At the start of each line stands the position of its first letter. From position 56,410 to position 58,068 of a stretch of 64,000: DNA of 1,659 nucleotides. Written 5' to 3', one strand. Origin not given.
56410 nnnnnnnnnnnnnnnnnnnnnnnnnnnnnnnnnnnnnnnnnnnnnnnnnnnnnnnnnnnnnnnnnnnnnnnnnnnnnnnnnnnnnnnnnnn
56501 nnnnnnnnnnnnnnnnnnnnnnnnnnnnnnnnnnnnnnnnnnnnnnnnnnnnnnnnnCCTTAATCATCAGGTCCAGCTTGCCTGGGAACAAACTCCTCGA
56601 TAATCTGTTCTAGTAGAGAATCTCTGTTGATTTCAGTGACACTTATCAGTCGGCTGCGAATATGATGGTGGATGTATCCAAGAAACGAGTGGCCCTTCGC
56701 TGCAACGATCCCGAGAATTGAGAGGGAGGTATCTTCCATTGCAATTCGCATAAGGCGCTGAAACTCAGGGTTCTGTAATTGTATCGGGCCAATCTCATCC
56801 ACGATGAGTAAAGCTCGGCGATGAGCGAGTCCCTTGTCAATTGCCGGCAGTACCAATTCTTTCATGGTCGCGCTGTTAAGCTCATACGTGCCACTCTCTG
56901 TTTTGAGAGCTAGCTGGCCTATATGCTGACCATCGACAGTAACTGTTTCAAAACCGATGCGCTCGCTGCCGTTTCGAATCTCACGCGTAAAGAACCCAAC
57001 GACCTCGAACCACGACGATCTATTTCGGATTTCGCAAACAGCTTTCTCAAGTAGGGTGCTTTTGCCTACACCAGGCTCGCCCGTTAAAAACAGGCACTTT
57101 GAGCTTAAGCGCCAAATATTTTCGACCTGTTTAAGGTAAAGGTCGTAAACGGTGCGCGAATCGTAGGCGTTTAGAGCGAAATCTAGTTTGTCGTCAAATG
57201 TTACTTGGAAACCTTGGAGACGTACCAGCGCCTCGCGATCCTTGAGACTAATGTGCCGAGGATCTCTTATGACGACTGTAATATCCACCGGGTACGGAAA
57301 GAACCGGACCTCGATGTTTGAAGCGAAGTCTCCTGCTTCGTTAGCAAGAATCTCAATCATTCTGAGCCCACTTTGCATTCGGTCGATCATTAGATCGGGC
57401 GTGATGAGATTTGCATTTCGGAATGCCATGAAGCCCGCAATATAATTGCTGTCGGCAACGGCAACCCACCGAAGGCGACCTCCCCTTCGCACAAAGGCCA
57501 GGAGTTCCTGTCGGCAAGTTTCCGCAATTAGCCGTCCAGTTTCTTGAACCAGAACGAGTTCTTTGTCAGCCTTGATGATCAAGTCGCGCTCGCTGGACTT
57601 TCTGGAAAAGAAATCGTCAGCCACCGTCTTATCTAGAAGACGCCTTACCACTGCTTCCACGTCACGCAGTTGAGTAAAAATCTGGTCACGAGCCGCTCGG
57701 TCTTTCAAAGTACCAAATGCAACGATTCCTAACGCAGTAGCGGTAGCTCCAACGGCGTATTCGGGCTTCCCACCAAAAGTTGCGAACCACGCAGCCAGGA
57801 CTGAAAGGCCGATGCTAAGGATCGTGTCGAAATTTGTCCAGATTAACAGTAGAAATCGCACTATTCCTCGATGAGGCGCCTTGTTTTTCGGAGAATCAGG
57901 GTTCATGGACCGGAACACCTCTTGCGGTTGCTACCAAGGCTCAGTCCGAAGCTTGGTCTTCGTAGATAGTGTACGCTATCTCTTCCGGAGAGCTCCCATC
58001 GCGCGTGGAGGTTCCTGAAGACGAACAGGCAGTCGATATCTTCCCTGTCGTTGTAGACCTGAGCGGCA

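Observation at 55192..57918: Candidate undescribed nucleotide-targeting system: TM-anchored THEP1-like NTPase, GTP cyclohydrolase II homologue and thymidylate-kinase-like kinase in a tight low-GC operon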

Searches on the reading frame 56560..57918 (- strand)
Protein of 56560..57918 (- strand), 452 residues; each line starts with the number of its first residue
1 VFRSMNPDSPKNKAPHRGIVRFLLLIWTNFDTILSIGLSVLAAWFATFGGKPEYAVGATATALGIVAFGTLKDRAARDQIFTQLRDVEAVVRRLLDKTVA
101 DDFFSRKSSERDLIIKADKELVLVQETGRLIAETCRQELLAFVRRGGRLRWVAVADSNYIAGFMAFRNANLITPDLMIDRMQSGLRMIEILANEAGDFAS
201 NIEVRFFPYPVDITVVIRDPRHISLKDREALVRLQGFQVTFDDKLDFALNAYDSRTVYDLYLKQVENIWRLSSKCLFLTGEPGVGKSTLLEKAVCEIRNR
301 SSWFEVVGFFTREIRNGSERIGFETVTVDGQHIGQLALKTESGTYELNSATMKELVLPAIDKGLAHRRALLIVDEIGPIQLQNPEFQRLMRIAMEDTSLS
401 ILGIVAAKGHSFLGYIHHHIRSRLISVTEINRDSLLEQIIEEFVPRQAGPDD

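Call 3: search_protein_families(library=pfam, proteins=[window:56560-57918:-], max_evalue=1)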
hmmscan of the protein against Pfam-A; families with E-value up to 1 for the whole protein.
window:56560-57918:- (452 aa): 21 families
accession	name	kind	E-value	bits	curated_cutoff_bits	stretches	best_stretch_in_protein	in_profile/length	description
PF03266.21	NTPase_1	-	4.9e-31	108.3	23.9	1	276-440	2-168/168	NTPase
PF13401.12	AAA_22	-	3e-06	28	27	1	273-389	5-104/130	AAA domain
PF13245.12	AAA_19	-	9.8e-05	23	25.1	1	270-403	8-124/134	AAA domain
PF13604.12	AAA_30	-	0.00011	22.4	27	1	267-395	12-114/191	AAA domain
PF13191.12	AAA_16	-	0.00018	22.5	32.6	1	273-309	24-59/167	AAA ATPase domain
PF20720.3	nSTAND3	-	0.00083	19.5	27.2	1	273-300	17-44/155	Novel STAND NTPase 3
PF24883.2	NPHP3_N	-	0.0022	18.7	24.8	1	272-311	21-58/164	Nephrocystin 3, N-terminal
PF03308.22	MeaB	-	0.0025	17.3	23.1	1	275-304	35-64/273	Methylmalonyl Co-A mutase-associated GTPase MeaB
PF00931.28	NB-ARC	-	0.006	16.3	23.5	1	273-375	18-108/248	NB-ARC domain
PF13555.12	AAA_29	-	0.027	14.7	27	1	269-290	17-39/61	P-loop containing region of AAA domain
PF03193.22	RsgA_GTPase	-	0.037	14.3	30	1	270-294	103-127/174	RsgA GTPase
PF05729.18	NACHT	-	0.041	14.1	26.7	1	276-300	3-27/167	NACHT domain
PF07728.20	AAA_5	-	0.081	13.4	22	1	276-301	2-27/139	AAA domain (dynein-related subfamily)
PF01637.24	ATPase_2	-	0.12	12.6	33.2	1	262-311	8-56/225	ATPase domain predominantly from Archaea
PF25199.1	nSTAND_NTPase5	-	0.13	12.5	34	1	262-303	29-71/145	Novel STAND NTPase 5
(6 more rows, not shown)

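Call 4: search_protein_families(library=padloc, proteins=[window:56560-57918:-], max_evalue=1)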
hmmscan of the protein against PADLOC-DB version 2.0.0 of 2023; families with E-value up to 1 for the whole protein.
window:56560-57918:- (452 aa): 4 families
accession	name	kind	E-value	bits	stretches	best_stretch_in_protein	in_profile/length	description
PDLC04140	mad8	-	0.0047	14.5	1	275-331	29-76/314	mads_8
PDLC00292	PtuA1|PtuA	-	0.034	10.5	1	272-354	334-416/726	AAA ATPase domain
PDLC03920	MkoA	-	0.035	10.4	1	263-300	622-658/1112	-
PDLC05079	PDC-S73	-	0.065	10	1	273-292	191-210/752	-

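Call 5: search_protein_families(library=ncbifam, proteins=[window:56560-57918:-], max_evalue=1)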
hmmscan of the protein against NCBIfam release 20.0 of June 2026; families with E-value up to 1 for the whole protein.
window:56560-57918:- (452 aa): 9 families
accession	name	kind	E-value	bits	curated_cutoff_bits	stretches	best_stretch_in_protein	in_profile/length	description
NF010248.0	PRK13695.1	equivalog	3e-29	102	156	1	276-443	6-175/180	NTPase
TIGR00750.1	lao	equivalog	0.0015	17.7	240.75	1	275-305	36-66/300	methylmalonyl Co-A mutase-associated GTPase MeaB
TIGR01448.2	helicase_RecD2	equivalog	0.022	12.9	500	1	242-293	299-351/713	SF1B family DNA helicase RecD2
TIGR00764.1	lon_rel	equivalog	0.027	13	516.6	1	276-321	40-83/608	ATP-dependent protease LonB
TIGR03420.1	DnaA_homol_Hda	equivalog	0.034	13.7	194.8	1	261-298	25-63/226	DnaA regulatory inactivator Hda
NF038214.1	IS21_help_AAA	equivalog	0.055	13.1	200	0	269-289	86-106/232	IS21-like element helper ATPase IstB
TIGR00416.1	sms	equivalog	0.09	11.5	403.05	1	276-301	97-122/454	DNA repair protein RadA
NF006743.0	PRK09270.1-2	equivalog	0.13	11.3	227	1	273-308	28-64/217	nucleoside/nucleotide kinase family protein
NF006745.0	PRK09270.1-4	equivalog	0.15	10.9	228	1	275-351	44-120/246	nucleoside/nucleotide kinase family protein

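Call 9: find_homologous_proteins(query=window:56560-57918:-)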
Query window:56560-57918:- (452 aa): 23 proteins with E <= 0.001 among 8000 candidates.
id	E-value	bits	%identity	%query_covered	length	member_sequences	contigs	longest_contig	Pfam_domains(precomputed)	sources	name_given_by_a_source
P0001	1.6e-294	994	100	99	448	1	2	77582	PF03266.22,PF13401.13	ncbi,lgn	ncbi:MAG: nucleoside-triphosphatase [Acidobacteriota bacterium]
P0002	4.7e-199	680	68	98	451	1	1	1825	PF03266.22,PF13401.13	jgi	jgi:nucleoside-triphosphatase THEP1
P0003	2.1e-146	506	54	95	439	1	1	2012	PF03266.22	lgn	-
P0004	1.4e-144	500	52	98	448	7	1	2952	PF03266.22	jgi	jgi:nucleoside-triphosphatase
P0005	3.4e-143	496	53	95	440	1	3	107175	PF03266.22,PF13604.13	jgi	jgi:nucleoside-triphosphatase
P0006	4.6e-142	492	50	95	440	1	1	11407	PF03266.22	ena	-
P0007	1.5e-140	487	51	97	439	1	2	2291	PF03266.22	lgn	-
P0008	1.6e-138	480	51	94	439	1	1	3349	PF03266.22,PF13604.13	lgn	-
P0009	8.4e-136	471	50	98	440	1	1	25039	PF03266.22,PF24883.3,PF13401.13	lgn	-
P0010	7.9e-129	448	50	94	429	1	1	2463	PF03266.22,PF13604.13,PF24883.3,PF13401.13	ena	-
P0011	9.4e-126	438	46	96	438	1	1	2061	PF03266.22,PF13401.13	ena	-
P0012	6.4e-125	436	46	97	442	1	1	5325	PF03266.22,PF13604.13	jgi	jgi:nucleoside-triphosphatase THEP1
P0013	1.4e-124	435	47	95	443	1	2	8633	PF03266.22,PF13604.13,PF10649.16,PF13401.13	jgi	jgi:nucleoside-triphosphatase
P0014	2.0e-121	424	46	96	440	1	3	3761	PF03266.22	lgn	-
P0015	4.3e-118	413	47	92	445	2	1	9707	PF03266.22,PF13401.13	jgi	jgi:nucleoside-triphosphatase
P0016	2.2e-112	394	47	94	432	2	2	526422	PF03266.22,PF13604.13,PF13245.13,PF13401.13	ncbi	-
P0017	2.2e-90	322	59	58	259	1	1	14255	PF03266.22,PF13401.13,PF01637.25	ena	-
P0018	5.1e-85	304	51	65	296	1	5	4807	PF03266.22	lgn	-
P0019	8.6e-81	290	38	94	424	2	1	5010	PF03266.22,PF13245.13,PF13401.13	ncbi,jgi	jgi:nucleoside-triphosphatase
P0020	1.3e-76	276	51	56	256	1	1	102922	PF03266.22,PF13604.13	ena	-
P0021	3.5e-59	219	34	86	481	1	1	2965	PF03266.22,PF00005.34,PF13401.13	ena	-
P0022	1.6e-58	217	48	51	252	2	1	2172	PF03266.22,PF13191.13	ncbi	-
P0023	3.2e-53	199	38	78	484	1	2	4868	PF03266.22,PF13401.13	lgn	-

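Call 11: find_encoding_contigs(protein=P0005, flank=8000, max_places=2)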
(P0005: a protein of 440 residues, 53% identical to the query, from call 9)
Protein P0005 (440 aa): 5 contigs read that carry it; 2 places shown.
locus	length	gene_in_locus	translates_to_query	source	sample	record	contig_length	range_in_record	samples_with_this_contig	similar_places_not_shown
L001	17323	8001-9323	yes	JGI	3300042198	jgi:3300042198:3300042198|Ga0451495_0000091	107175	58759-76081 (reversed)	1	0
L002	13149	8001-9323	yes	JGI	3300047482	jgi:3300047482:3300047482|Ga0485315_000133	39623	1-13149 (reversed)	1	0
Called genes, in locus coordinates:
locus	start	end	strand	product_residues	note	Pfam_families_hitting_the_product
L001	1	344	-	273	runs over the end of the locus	PF01841:Transglut_core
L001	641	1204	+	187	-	PF02417:Chromate_transp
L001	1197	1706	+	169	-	PF02417:Chromate_transp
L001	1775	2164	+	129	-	-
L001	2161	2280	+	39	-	-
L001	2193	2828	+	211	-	PF13191:AAA_16 (weak), PF07931:CPT, PF13238:AAA_18 (weak), PF13671:AAA_33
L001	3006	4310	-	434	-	PF07969:Amidohydro_3, PF01979:Amidohydro_1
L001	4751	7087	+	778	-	-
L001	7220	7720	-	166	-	PF01243:PNPOx_N, PF13883:CREG_beta-barrel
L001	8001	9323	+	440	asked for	PF13604:AAA_30 (weak), PF03266:NTPase_1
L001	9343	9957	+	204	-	PF00925:GTP_cyclohydro2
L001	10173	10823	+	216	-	PF20247:DUF6602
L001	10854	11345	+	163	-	PF00293:NUDIX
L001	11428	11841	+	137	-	-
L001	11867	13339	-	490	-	PF00370:FGGY_N, PF02782:FGGY_C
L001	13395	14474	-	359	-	PF14336:GLUCM-like_C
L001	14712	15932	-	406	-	PF01546:Peptidase_M20, PF07687:M20_dimer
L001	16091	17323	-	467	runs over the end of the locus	PF22842:Pel9A-like_beta_helix, PF14592:Chondroitinas_B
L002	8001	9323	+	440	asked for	PF13604:AAA_30 (weak), PF03266:NTPase_1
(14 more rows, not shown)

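Call 12: find_encoding_contigs(protein=P0016, flank=8000, max_places=2)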
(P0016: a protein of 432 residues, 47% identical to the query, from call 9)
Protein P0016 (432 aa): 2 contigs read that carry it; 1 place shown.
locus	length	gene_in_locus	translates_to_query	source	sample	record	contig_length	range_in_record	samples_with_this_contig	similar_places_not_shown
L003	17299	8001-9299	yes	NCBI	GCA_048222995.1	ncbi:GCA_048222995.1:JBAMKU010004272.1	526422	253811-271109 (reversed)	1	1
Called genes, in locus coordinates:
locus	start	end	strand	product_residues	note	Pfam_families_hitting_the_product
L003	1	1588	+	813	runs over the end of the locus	PF13620:CarboxypepD_reg, PF13715:CarbopepD_reg_2, PF07715:Plug (weak), PF00593:TonB_dep_Rec_b-barrel, PF14905:OMP_b-brl_3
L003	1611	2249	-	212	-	-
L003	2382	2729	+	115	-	-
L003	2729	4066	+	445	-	-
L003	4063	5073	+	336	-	PF20459:DUF6712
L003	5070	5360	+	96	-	-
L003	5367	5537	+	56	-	-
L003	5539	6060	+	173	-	PF05838:Glyco_hydro_108, PF09374:PG_binding_3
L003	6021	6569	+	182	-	-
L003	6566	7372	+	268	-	-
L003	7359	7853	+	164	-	-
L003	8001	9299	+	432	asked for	PF13604:AAA_30 (faint), PF03266:NTPase_1, PF13245:AAA_19 (faint), PF13401:AAA_22 (weak)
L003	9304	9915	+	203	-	PF00925:GTP_cyclohydro2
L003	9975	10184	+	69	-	-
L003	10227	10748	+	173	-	PF22769:DCD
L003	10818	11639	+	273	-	PF00303:Thymidylat_synt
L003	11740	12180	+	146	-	-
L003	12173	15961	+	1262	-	PF10145:PhageMin_Tail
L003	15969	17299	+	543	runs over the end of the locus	-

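Call 13: find_encoding_contigs(protein=P0009, flank=8000, max_places=2)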
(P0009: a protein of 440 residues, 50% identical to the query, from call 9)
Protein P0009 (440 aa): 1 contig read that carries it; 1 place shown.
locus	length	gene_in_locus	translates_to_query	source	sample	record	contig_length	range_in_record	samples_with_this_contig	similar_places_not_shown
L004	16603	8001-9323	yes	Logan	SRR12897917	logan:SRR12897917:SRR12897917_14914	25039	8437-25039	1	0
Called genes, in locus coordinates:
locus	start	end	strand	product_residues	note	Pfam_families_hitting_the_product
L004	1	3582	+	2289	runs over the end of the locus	-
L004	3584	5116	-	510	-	PF00450:Peptidase_S10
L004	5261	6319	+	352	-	PF03235:GmrSD_N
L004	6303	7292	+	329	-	PF04607:RelA_SpoT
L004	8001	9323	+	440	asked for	PF24883:NPHP3_N (faint), PF13401:AAA_22 (weak), PF03266:NTPase_1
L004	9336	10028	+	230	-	PF00925:GTP_cyclohydro2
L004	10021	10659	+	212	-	PF01712:dNK (faint), PF02223:Thymidylate_kin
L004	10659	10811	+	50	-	-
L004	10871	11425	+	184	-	PF02525:Flavodoxin_2, PF03358:FMN_red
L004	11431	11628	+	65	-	-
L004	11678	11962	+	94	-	PF13489:Methyltransf_23 (weak)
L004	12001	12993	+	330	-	-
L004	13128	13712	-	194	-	PF07209:DUF1415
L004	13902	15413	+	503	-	PF02655:ATP-grasp_3 (weak), PF24923:ATP-grasp_IQCH, PF18105:PGM1_C (weak)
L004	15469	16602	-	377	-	?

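Call 15: find_encoding_contigs(protein=P0006, flank=6000, max_places=1)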
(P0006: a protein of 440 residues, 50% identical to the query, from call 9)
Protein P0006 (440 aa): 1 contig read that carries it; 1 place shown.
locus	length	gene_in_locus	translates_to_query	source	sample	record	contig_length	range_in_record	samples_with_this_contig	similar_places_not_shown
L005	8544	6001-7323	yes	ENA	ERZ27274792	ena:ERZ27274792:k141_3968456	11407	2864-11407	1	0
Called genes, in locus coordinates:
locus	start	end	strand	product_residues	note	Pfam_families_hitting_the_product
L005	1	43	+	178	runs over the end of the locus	PF02142:MGS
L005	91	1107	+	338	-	PF01636:APH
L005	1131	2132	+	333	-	PF00248:Aldo_ket_red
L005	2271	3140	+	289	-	PF00990:GGDEF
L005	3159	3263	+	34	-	-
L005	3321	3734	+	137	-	PF01797:Y1_Tnp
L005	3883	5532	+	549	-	PF00890:FAD_binding_2, PF00996:GDI (faint), PF01266:DAO, PF01593:Amino_oxidase, PF03486:HI0933_like (weak), PF12831:FAD_oxidored, PF13450:NAD_binding_8, PF01266:DAO (weak), +4 more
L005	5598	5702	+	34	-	-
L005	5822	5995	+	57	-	-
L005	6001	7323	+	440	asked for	PF03266:NTPase_1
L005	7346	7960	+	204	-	PF00925:GTP_cyclohydro2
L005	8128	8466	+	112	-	PF07978:NIPSNAP (weak)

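Call 16: find_encoding_contigs(protein=P0015, flank=6000, max_places=1)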
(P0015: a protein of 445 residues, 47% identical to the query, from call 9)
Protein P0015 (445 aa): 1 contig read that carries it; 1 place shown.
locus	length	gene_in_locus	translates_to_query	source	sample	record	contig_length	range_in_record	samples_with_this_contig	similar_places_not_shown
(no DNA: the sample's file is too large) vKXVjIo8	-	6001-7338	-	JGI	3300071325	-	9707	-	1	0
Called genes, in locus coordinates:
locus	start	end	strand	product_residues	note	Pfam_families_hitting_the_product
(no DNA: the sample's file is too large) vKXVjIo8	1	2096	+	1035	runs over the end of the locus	PF00264:Tyrosinase, PF17957:Big_7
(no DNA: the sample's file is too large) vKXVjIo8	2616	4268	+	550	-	PF14690:Zn_ribbon_ISL3, PF01610:DDE_Tnp_ISL3, PF02796:HTH_7 (faint), PF01610:DDE_Tnp_ISL3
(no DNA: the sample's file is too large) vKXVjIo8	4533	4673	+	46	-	-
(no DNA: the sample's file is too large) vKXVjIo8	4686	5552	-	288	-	PF00296:Bac_luciferase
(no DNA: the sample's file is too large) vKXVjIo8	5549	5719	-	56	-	-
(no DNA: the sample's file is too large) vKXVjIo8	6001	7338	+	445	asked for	PF13401:AAA_22 (faint), PF03266:NTPase_1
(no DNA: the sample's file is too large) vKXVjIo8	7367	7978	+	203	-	PF00925:GTP_cyclohydro2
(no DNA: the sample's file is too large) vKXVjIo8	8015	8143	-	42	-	-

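Call 17: find_encoding_contigs(protein=P0013, flank=6000, max_places=1)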
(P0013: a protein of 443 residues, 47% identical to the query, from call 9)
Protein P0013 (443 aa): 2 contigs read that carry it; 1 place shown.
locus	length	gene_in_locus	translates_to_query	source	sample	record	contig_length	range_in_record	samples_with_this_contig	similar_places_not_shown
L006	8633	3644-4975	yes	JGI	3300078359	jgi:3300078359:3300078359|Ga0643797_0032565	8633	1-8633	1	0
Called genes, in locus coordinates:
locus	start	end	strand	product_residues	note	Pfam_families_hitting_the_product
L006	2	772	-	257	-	?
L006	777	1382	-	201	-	PF00583:Acetyltransf_1, PF13508:Acetyltransf_7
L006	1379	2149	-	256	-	PF00696:AA_kinase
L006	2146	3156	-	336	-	PF01118:Semialdhyde_dh, PF22698:Semialdhyde_dhC_1, PF02774:Semialdhyde_dhC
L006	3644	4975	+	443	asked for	PF13401:AAA_22 (faint), PF13604:AAA_30 (weak), PF03266:NTPase_1, PF10649:DUF2478 (weak)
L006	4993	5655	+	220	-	PF00925:GTP_cyclohydro2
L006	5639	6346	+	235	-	PF02223:Thymidylate_kin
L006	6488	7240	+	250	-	PF12543:DUF3738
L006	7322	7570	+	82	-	PF09386:ParD (weak)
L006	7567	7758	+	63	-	-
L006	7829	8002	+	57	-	-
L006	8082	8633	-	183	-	?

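Call 29: predict_structure(alignment_id=A1)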
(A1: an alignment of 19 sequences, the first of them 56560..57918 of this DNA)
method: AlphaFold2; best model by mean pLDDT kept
length: 452 residues; sequences in the alignment: 19
mean_pLDDT: 84.0   pTM: 0.73
mean pLDDT of the five models: 84.0, 83.5, 82.3, 80.7, 80.1
residues with pLDDT >= 90: 277; 70-90: 78; 50-70: 68; < 50: 29
segments of 3 or more residues with pLDDT < 50: 1-6, 8-13, 93-95, 97-103, 448-452
pLDDT, mean of each block of 10 residues (from residue 1): 43 56 73 71 63 58 58 60 61 47 59 95 94 95 97 91 86 89 94 94 94 94 93 85 85 89 94 96 94 94 89 92 95 96 94 97 91 96 97 95 96 95 96 94 66 36
secondary structure, 60 per line:
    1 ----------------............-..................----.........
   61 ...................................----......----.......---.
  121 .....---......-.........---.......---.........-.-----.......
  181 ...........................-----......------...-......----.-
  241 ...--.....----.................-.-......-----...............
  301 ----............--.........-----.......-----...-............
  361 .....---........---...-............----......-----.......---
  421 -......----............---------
elements in order: H17-28 H30-47 H52-95 H100-105 H110-116 E120-125 H129-134 H136-144 E148-154 H158-166 H174-201 E202-207 E213-218 E229-234 E246-250 H255-271 E275-280 H286-300 E305-316 E319-327 E333-339 E345-347 H349-365 E369-376 H384-395 E400-405 H411-417 E422-427 H432-443

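Call 34: search_protein_families(library=pfam, proteins=[L004:12001-12993:+], max_evalue=0.01)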
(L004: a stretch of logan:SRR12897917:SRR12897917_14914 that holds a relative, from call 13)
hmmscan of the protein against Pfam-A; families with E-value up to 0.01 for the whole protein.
L004:12001-12993:+ (330 aa): 0 families

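Call 76: search_dna_similar(query=window:56560-57918:-, collection=plasmids, mode=protein, max_evalue=1e-10, max_rows=15)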
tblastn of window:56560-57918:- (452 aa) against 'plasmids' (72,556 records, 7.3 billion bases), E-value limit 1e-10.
Records with a match: 1; places in all: 1; records where one place covers at least 80% of the query: 0.
Best place of each record, by identity: <60% 1.
By first word of the organism name: Pontibacillus 1.
By predicted mobility (MOB-suite, as given by PLSDB): non-mobilizable 1.
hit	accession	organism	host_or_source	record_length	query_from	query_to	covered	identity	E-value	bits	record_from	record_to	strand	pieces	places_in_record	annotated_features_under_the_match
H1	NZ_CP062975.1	Pontibacillus sp. ALD_SL1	mangrove mud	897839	261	443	40%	27.8%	7e-11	72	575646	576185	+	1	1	nucleoside-triphosphatase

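Call 77: search_dna_similar(query=window:56560-57918:-, collection=phages, mode=protein, max_evalue=0.000001, max_rows=15)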
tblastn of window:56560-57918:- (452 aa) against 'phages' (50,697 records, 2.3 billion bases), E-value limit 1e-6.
No match.

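Call 82: search_protein_families(library=padloc, proteins=[L001:4751-7087:+], max_evalue=0.00001)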
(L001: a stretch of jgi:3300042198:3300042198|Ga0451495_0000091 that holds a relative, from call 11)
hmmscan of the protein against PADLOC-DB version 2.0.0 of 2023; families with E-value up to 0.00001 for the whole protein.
L001:4751-7087:+ (778 aa): 0 families
